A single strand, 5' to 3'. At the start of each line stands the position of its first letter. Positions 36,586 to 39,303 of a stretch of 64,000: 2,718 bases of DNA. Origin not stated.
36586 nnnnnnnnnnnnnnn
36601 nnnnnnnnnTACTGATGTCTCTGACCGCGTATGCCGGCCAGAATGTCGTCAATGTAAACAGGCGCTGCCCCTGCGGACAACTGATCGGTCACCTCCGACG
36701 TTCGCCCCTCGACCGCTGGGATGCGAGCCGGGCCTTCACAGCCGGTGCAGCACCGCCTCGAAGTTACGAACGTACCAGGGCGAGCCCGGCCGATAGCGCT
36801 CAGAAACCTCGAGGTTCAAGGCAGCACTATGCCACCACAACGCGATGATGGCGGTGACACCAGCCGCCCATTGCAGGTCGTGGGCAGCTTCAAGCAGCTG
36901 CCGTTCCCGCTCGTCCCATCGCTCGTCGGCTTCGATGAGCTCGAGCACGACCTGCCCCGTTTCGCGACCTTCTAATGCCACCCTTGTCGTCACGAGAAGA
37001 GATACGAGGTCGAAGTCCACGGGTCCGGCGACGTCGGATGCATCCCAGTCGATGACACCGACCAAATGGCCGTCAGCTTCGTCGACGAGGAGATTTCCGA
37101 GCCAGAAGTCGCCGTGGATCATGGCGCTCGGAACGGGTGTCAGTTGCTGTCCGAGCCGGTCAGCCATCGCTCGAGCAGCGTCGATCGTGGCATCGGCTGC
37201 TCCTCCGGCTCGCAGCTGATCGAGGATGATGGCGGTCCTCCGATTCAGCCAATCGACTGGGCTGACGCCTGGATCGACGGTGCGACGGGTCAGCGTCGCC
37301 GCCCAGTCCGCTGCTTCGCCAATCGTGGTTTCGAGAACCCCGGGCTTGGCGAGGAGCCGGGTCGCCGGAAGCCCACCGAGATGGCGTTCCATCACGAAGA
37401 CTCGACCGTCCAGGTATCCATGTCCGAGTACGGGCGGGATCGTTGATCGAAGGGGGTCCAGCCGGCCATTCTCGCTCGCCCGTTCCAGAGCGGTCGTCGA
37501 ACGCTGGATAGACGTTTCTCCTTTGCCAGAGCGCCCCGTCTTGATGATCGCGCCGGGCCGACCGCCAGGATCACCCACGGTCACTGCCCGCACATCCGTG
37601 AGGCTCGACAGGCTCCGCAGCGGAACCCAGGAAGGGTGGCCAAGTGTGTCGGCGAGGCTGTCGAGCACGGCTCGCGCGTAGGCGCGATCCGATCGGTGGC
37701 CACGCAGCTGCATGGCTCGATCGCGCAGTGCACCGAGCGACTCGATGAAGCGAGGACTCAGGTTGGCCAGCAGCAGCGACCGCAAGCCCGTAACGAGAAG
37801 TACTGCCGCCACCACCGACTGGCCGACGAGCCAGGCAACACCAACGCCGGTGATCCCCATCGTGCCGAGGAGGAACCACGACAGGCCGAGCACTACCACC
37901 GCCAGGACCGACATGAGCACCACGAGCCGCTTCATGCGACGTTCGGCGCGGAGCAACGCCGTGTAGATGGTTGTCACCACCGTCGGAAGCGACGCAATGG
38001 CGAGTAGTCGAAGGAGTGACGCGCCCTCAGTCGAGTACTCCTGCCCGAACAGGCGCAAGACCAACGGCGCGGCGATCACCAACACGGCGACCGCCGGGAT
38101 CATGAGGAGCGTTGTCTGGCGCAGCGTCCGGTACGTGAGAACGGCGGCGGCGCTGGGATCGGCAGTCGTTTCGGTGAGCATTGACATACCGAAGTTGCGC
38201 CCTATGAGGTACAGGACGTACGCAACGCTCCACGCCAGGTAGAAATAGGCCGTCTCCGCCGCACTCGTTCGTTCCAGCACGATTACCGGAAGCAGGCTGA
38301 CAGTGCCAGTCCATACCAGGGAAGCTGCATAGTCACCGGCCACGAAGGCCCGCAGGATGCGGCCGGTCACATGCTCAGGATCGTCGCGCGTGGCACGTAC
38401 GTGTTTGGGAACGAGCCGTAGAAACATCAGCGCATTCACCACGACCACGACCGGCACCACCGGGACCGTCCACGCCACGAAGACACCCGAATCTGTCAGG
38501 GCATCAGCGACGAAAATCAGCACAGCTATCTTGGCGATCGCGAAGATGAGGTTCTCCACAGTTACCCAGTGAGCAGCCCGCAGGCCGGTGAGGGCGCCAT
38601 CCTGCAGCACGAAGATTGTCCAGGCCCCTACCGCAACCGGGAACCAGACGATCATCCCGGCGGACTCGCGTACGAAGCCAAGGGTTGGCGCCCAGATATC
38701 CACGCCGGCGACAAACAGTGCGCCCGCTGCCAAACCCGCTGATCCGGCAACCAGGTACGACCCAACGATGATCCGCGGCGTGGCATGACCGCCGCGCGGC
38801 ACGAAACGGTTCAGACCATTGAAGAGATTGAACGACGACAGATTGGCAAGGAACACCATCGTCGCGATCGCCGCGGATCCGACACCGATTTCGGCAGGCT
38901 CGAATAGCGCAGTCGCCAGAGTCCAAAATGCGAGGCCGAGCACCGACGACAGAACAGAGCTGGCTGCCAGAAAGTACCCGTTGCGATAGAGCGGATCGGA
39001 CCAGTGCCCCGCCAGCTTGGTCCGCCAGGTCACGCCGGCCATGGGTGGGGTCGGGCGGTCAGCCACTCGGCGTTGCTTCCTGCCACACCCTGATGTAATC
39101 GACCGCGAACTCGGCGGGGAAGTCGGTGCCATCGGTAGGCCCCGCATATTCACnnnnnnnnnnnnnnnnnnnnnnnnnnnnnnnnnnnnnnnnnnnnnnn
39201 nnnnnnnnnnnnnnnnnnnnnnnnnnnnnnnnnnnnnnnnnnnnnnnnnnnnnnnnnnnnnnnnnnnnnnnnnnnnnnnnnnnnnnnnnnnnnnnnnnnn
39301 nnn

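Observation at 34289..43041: Nine-gene same-strand cell-envelope polysaccharide operon containing a flippase-kinase fusion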

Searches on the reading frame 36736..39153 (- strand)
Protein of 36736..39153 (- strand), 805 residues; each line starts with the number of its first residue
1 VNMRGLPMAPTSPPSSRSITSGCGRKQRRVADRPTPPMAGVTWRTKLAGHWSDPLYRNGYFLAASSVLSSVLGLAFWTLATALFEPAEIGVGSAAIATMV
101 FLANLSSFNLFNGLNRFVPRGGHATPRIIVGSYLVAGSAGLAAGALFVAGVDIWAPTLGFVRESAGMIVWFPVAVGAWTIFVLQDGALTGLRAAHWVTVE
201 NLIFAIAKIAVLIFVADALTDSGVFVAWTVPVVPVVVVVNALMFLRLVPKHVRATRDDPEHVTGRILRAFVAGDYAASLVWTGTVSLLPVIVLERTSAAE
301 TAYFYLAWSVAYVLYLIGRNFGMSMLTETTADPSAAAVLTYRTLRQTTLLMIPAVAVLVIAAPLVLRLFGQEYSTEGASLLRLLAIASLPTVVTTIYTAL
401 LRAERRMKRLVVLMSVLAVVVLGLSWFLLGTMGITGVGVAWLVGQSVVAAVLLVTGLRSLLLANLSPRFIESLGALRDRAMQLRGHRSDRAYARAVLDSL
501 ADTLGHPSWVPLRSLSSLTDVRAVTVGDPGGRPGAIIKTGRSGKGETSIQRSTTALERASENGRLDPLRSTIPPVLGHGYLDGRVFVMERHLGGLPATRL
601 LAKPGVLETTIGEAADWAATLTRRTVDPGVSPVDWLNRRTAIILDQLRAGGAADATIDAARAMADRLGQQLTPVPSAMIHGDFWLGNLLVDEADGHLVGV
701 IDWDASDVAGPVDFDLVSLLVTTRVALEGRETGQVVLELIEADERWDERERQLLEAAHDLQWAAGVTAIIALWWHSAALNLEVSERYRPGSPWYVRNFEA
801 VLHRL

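Call 4: search_protein_families(library=pfam, proteins=[window:36736-39153:-], max_evalue=0.01)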
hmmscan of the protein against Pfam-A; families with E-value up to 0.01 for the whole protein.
window:36736-39153:- (805 aa): 4 families
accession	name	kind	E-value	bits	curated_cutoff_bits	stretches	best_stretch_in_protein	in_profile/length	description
PF01636.29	APH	-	2.2e-14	54.3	23.2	1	522-751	12-236/239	Phosphotransferase enzyme family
PF07914.17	DUF1679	-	0.001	18.5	24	1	677-738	269-332/414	Uncharacterized oxidoreductase dhs-27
PF19974.5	TCAD9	-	0.0024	17.5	40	1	661-719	282-337/429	Ternary complex associated domain 9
PF03881.20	Fructosamin_kin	-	0.0037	17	22.4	1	635-694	148-206/288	Fructosamine kinase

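Call 5: search_protein_families(library=ncbifam, proteins=[window:36736-39153:-], max_evalue=0.01)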
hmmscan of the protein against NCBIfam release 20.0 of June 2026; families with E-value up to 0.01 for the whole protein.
window:36736-39153:- (805 aa): 2 families
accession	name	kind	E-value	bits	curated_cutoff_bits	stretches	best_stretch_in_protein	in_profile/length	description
NF008738.0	PRK11768.1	equivalog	0.0015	18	194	1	629-760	154-274/327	serine/threonine protein kinase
NF000241.1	MPH_3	exception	0.0076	15.6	500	0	676-711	188-222/293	Mph(E)/Mph(G) family macrolide 2'-phosphotransferase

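Call 7: find_homologous_proteins(query=window:36736-39153:-)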
Query window:36736-39153:- (805 aa): 275 proteins with E <= 0.001 among 8000 candidates; the best 120 are listed.
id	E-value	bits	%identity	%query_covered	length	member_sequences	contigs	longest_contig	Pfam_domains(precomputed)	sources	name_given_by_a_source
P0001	0.0e+0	1664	100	95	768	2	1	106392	PF01636.30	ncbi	-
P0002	0.0e+0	1297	78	96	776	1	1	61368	PF01636.30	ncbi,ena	-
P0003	2.7e-277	940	59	94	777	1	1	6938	PF01636.30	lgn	-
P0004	3.8e-221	755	51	94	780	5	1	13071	PF01636.30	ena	-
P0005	2.7e-220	752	49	96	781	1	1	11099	PF01636.30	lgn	-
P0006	1.4e-175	604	48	81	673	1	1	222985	PF01636.30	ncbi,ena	-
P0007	7.7e-164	565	43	95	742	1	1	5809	PF01636.30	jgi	jgi:O-antigen/teichoic acid export membrane protein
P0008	2.5e-156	540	40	94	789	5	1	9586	PF01636.30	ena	-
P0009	1.9e-155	538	38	94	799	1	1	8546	PF01636.30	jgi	jgi:O-antigen/teichoic acid export membrane protein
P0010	2.9e-154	534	39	95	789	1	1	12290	PF01636.30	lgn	-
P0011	1.3e-152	528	38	96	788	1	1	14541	PF01636.30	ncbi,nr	ncbi:MAG: phosphotransferase [Anaerolineae bacterium]|nr:phosphotransferase [Anaerolineae bacterium]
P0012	2.8e-151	524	40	94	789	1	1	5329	PF01636.30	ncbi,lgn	-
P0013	6.6e-151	523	39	94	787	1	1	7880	PF01636.30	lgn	-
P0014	3.5e-148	514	38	91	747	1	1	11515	PF01636.30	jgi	jgi:O-antigen/teichoic acid export membrane protein/thiamine kinase-like enzyme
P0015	1.3e-147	512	39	93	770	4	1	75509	PF01943.23,PF19974.6,PF01636.30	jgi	-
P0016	3.0e-147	510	39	94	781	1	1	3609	PF01943.23,PF01636.30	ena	-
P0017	1.5e-146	508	37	94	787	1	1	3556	PF01636.30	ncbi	-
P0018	4.4e-146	507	39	95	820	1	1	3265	PF01636.30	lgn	-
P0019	2.9e-145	504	37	95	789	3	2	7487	PF01636.30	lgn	-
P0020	1.4e-144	502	36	95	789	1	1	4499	PF01636.30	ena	-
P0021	1.3e-142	495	38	88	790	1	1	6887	PF01636.30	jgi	jgi:O-antigen/teichoic acid export membrane protein/aminoglycoside phosphotransferase (APT) family k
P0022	1.6e-142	495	38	94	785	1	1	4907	PF01636.30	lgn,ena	-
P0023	5.4e-142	493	37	95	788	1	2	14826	PF01636.30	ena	-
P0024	7.8e-142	492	38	94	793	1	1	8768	PF01636.30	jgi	jgi:O-antigen/teichoic acid export membrane protein/aminoglycoside phosphotransferase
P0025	1.9e-139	485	36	94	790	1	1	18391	PF01636.30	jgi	jgi:O-antigen/teichoic acid export membrane protein/thiamine kinase-like enzyme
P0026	3.2e-139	484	36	95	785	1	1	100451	PF01636.30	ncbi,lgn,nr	ncbi:MAG: phosphotransferase [Chloroflexi bacterium]|nr:phosphotransferase [Chloroflexota bacterium]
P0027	5.8e-139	483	37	95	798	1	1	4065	PF01636.30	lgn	-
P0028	1.4e-138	482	37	94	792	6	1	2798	PF19974.6,PF01636.30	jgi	jgi:O-antigen/teichoic acid export membrane protein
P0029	7.0e-138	479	40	94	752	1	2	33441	PF01636.30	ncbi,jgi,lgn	jgi:O-antigen/teichoic acid export membrane protein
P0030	2.2e-137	478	35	93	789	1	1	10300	PF01636.30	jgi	jgi:O-antigen/teichoic acid export membrane protein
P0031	2.5e-137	478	38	94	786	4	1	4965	PF01636.30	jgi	jgi:O-antigen/teichoic acid export membrane protein/thiamine kinase-like enzyme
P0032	3.3e-137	477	36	94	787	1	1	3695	PF01636.30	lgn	-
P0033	3.4e-137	477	36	88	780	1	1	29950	PF01636.30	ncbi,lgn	ncbi:MAG: phosphotransferase [Chloroflexota bacterium]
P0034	1.2e-136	475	36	94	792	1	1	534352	PF01636.30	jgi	jgi:O-antigen/teichoic acid export membrane protein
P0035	1.7e-136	475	36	95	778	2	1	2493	PF01636.30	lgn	-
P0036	9.4e-135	469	38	94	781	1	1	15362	PF01636.30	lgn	-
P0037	1.5e-132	462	38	97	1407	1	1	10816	PF01943.23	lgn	-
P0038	3.1e-132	461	38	96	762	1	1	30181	PF01943.23,PF01636.30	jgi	jgi:O-antigen/teichoic acid export membrane protein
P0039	2.4e-131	458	38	93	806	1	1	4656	PF01636.30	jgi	jgi:O-antigen/teichoic acid export membrane protein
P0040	6.2e-131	456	38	93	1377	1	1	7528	PF01636.30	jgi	jgi:O-antigen/teichoic acid export membrane protein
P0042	2.0e-130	455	33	94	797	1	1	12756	PF01636.30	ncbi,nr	ncbi:MAG: phosphotransferase [Candidatus Doudnabacteria bacterium]|nr:phosphotransferase [Candidatus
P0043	7.9e-130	453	37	94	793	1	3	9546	PF01636.30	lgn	-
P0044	1.8e-129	452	36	94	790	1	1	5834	PF01636.30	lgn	-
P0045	4.0e-129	450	37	94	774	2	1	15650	PF01636.30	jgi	jgi:O-antigen/teichoic acid export membrane protein/aminoglycoside phosphotransferase (APT) family k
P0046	8.1e-129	449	38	94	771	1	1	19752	PF01636.30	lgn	-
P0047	5.4e-128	447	37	96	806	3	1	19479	PF01636.30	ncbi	ncbi:MAG TPA: phosphotransferase [Solirubrobacteraceae bacterium]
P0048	5.5e-128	447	37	93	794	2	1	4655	PF19974.6,PF01636.30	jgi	jgi:O-antigen/teichoic acid export membrane protein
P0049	1.5e-127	445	36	94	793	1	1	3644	PF01636.30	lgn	-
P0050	2.1e-127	445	39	94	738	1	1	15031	PF01636.30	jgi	jgi:O-antigen/teichoic acid export membrane protein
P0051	2.8e-127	444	33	94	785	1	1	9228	PF01636.30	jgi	jgi:O-antigen/teichoic acid export membrane protein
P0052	3.0e-127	444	38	96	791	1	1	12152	PF01943.23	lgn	-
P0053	3.3e-127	444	37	94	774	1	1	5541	PF01636.30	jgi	jgi:O-antigen/teichoic acid export membrane protein/aminoglycoside phosphotransferase (APT) family k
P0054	8.2e-127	443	35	95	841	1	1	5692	PF01636.30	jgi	jgi:aminoglycoside phosphotransferase (APT) family kinase protein/O-antigen/teichoic acid export mem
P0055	3.1e-126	441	37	94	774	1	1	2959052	PF01636.30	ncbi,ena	-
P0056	4.9e-126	440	35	94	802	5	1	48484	PF01636.30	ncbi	-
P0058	8.6e-126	439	36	95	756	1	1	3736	PF01636.30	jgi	-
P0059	9.8e-126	439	35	94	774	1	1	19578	PF01636.30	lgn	-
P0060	2.3e-125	438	36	93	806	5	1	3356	PF01636.30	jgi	jgi:O-antigen/teichoic acid export membrane protein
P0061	2.6e-125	438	41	58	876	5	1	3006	PF01636.30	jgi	jgi:aminoglycoside phosphotransferase (APT) family kinase protein/O-antigen/teichoic acid export mem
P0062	1.7e-124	435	39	87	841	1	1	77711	PF01636.30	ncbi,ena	-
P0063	4.7e-124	434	35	96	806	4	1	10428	PF01636.30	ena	-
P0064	4.5e-123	430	41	58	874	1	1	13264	PF01636.30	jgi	jgi:O-antigen/teichoic acid export membrane protein/aminoglycoside phosphotransferase (APT) family k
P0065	6.5e-123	430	36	94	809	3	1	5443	PF01636.30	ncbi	-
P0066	7.9e-123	430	36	94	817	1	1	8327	PF01636.30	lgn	-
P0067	1.5e-122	429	35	94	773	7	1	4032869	PF01636.30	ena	-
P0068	4.2e-122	427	35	94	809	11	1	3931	PF01636.30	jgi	jgi:O-antigen/teichoic acid export membrane protein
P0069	6.9e-122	427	37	95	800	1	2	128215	PF01636.30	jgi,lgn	jgi:O-antigen/teichoic acid export membrane protein/Ser/Thr protein kinase RdoA (MazF antagonist)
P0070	8.0e-122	426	35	94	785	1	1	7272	PF01636.30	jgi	-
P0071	2.1e-121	425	35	95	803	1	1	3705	PF01636.30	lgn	-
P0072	2.7e-121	425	43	52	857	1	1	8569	PF01636.30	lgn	-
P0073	3.3e-121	424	37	94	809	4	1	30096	PF01636.30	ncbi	-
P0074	1.8e-120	422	37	94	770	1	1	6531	PF01636.30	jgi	jgi:O-antigen/teichoic acid export membrane protein/aminoglycoside phosphotransferase (APT) family k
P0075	3.9e-120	421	43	51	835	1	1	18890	PF01636.30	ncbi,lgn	-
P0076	1.7e-119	419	43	52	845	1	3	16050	PF01636.30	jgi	jgi:aminoglycoside phosphotransferase (APT) family kinase protein/O-antigen/teichoic acid export mem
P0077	3.7e-119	418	34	96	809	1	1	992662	PF01636.30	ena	-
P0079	8.3e-119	416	35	98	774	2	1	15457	PF01636.30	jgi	jgi:O-antigen/teichoic acid export membrane protein/aminoglycoside phosphotransferase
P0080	3.2e-117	411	36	93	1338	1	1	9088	PF19974.6,PF01636.30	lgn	-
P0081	4.9e-117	410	36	97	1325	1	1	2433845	PF07914.18,PF01636.30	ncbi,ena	-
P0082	5.2e-117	410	35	93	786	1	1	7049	PF01636.30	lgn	-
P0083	8.1e-117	410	37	94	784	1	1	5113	PF01636.30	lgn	-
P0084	3.5e-115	404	35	87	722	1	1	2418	PF01636.30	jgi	jgi:O-antigen/teichoic acid export membrane protein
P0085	1.4e-114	402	35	89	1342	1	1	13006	PF01636.30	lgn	-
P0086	3.2e-112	395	36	87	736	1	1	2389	PF01636.30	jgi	jgi:O-antigen/teichoic acid export membrane protein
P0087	5.7e-112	394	42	50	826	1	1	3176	PF01636.30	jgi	jgi:O-antigen/teichoic acid export membrane protein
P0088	3.1e-111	391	34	94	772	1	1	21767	PF01636.30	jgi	jgi:O-antigen/teichoic acid export membrane protein/aminoglycoside phosphotransferase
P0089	1.6e-110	389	41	53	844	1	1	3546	PF01636.30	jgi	jgi:aminoglycoside phosphotransferase (APT) family kinase protein/O-antigen/teichoic acid export mem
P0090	1.3e-108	383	41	53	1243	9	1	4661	PF02223.24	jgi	jgi:O-antigen/teichoic acid export membrane protein/thymidylate kinase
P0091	7.7e-108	380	41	45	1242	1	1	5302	PF01636.30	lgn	-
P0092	9.6e-108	380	35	91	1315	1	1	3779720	PF19974.6,PF01636.30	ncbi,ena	-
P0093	2.6e-107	378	35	93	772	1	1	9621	PF01943.23,PF19974.6,PF01636.30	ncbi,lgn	-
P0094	2.6e-107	378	34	93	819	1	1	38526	PF01636.30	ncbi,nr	ncbi:MAG: phosphotransferase [Actinomycetota bacterium]|nr:phosphotransferase [Actinomycetota bacter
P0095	3.2e-107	378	32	89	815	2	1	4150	PF01636.30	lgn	-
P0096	4.7e-107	377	34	95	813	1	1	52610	PF01636.30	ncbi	ncbi:MAG: phosphotransferase [Caldilineaceae bacterium]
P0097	4.1e-106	374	43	53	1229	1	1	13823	PF01636.30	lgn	-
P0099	2.1e-105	372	34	95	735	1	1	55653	PF01636.30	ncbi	-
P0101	1.9e-103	366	42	53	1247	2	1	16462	PF01636.30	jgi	jgi:O-antigen/teichoic acid export membrane protein/thymidylate kinase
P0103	3.8e-99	351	30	94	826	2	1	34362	PF01636.30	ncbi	-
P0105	8.9e-96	340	32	94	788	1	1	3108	PF01636.30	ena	-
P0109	1.7e-93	333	39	51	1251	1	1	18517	PF14907.13,PF01636.30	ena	-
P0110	1.0e-92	330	32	94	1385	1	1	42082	PF01636.30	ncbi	-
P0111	2.3e-92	329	42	51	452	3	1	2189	PF01943.23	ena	-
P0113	1.1e-90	323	31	94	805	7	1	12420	PF01636.30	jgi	jgi:O-antigen/teichoic acid export membrane protein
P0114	1.5e-90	323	32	96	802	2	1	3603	PF01636.30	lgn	-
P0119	1.6e-88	316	32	94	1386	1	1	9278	PF01636.30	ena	-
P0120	2.5e-88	316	38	82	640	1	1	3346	PF01636.30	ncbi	ncbi:MAG: phosphotransferase, partial [Acidimicrobiales bacterium]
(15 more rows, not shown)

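Call 8: find_encoding_contigs(protein=P0001, flank=10000, max_places=3)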
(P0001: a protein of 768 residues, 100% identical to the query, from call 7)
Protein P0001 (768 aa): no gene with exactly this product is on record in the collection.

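Call 9: find_encoding_contigs(protein=P0002, flank=10000, max_places=3)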
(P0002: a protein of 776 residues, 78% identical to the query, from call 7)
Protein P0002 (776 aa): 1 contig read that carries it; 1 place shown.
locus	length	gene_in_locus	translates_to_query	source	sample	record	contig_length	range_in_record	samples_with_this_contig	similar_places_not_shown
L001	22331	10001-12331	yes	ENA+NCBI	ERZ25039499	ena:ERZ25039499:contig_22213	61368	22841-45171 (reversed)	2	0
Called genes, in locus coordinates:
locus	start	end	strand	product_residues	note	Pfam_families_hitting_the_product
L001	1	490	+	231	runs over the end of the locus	PF00027:cNMP_binding, PF13545:HTH_Crp_2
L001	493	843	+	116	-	-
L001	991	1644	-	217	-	PF00378:ECH_1, PF16113:ECH_2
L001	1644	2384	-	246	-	PF00378:ECH_1, PF16113:ECH_2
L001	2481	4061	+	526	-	PF00174:Oxidored_molyb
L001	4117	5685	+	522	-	PF00732:GMC_oxred_N, PF05199:GMC_oxred_C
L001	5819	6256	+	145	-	PF00383:dCMP_cyt_deam_1, PF14437:MafB19-deam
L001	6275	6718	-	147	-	-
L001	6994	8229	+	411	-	PF00535:Glycos_transf_2, PF13641:Glyco_tranf_2_3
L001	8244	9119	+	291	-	PF01522:Polysacc_deac_1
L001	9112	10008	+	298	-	PF03935:SKN1_KRE6_Sbg1, PF00722:Glyco_hydro_16, PF26113:GH16_XgeA (weak), PF03935:SKN1_KRE6_Sbg1 (weak)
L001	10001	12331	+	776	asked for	PF01636:APH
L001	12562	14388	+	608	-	-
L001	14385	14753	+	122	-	-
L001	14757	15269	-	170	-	-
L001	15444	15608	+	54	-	-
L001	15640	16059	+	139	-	PF01243:PNPOx_N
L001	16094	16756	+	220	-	PF01596:Methyltransf_3, PF01135:PCMT (weak), PF08704:GCD14 (weak), PF13578:Methyltransf_24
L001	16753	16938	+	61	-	-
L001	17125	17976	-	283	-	-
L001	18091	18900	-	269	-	PF13469:Sulfotransfer_3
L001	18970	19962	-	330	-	PF00174:Oxidored_molyb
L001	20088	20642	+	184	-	-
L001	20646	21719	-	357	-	PF02812:ELFV_dehydrog_N, PF00208:ELFV_dehydrog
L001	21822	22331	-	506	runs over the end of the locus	PF00395:SLH (faint)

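Call 11: find_related_loci(query=A1, collection=genome_contigs, flank=10000)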
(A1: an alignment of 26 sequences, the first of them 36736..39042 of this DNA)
Query A1 (768 aa) in genome_contigs; peptide patterns used: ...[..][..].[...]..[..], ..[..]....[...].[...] (x = any residue, [..] = any of these).
600 stretches matched a pattern (row limit reached: there are more); 577 encode a relative of the query (tblastn E <= 1e-3); the best 80 are kept; 80 distinct loci.
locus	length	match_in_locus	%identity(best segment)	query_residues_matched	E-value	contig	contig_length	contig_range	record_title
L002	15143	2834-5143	39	12-768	2e-149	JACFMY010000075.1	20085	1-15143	MAG: Caldilineaceae bacterium isolate BROCD010 NODE_2008_length_20085_cov_4.959011, whole genome shotgun sequence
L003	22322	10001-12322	38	8-768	1e-145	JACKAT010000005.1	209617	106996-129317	MAG: Anaerolineales bacterium isolate HK-STAS-CHLO-2 HK-STAS-CHLO-2_5, whole genome shotgun sequence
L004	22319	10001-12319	35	9-765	6e-132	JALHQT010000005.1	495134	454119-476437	MAG: Anaerolineae bacterium isolate maxbin.031 c_000000000060, whole genome shotgun sequence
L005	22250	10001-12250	36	9-768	1e-123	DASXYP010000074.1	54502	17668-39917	MAG TPA_asm: Acidimicrobiia bacterium isolate SMAG_U4828 k141_1260943, whole genome shotgun sequence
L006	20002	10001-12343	36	8-766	1e-122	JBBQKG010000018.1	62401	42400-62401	MAG: Solirubrobacterales bacterium isolate Co_metawrap_622 Cmw_622_k141_9557350_length_62401_cov_14.9991, whole genome s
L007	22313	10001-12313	36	8-768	1e-121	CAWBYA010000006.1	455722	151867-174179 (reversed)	MAG: uncultured Acidimicrobiia bacterium isolate MFD09779.bin.1.81 genome assembly, contig: contig_38417, whole genome s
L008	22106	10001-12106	39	17-717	3e-121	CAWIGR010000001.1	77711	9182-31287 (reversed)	MAG: uncultured Thermoleophilaceae bacterium isolate MFD05454.bin.2.184 genome assembly, contig: contig_10847, whole gen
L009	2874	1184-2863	40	5-557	9e-127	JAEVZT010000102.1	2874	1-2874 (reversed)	MAG: Chloroflexota bacterium isolate OH_PBB_180 k127_682834, whole genome shotgun sequence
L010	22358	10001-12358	35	9-766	1e-118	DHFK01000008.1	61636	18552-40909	MAG TPA_asm: Anaerolineales bacterium UBA4826 UBA4826_contig_687, whole genome shotgun sequence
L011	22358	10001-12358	35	8-768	2e-117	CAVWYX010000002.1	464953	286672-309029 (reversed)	MAG: uncultured Actinomycetes bacterium isolate MFD09267.bin.3.399 genome assembly, contig: contig_15352, whole genome s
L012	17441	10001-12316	34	9-768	5e-116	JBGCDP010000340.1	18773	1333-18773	MAG: Anaerolineae bacterium isolate SGMAG-70 contig340, whole genome shotgun sequence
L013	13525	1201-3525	33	9-768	4e-115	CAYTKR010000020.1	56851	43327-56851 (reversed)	MAG TPA_asm: uncultured Anaerolineales bacterium isolate SRP167671_co2_274 genome assembly, contig: NODE_700_length_5685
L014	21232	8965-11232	37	9-768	1e-108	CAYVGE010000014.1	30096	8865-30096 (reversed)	MAG TPA_asm: uncultured Actinomycetota bacterium isolate SRP304980_co1_8 genome assembly, contig: NODE_446_length_30096_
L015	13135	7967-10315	32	8-765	3e-108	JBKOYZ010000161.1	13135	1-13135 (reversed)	MAG: Actinomycetota bacterium isolate GB_HAYS_MAG_00047 GB_HAYS_000000926491, whole genome shotgun sequence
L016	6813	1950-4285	45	8-768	9e-106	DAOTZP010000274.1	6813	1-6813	MAG TPA_asm: Anaerolineales bacterium isolate H59_545 k97_450132, whole genome shotgun sequence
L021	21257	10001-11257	42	8-424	4e-87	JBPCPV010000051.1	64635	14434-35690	MAG: Chloroflexia bacterium isolate TH_ant_mag_191 S1Ck127_6904439_flag_1_multi_25.9961_len_64635, whole genome shotgun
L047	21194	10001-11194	42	16-416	1e-72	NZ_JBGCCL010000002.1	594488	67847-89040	Streptacidiphilus sp. MAP5-3 Ga0571985_02, whole genome shotgun sequence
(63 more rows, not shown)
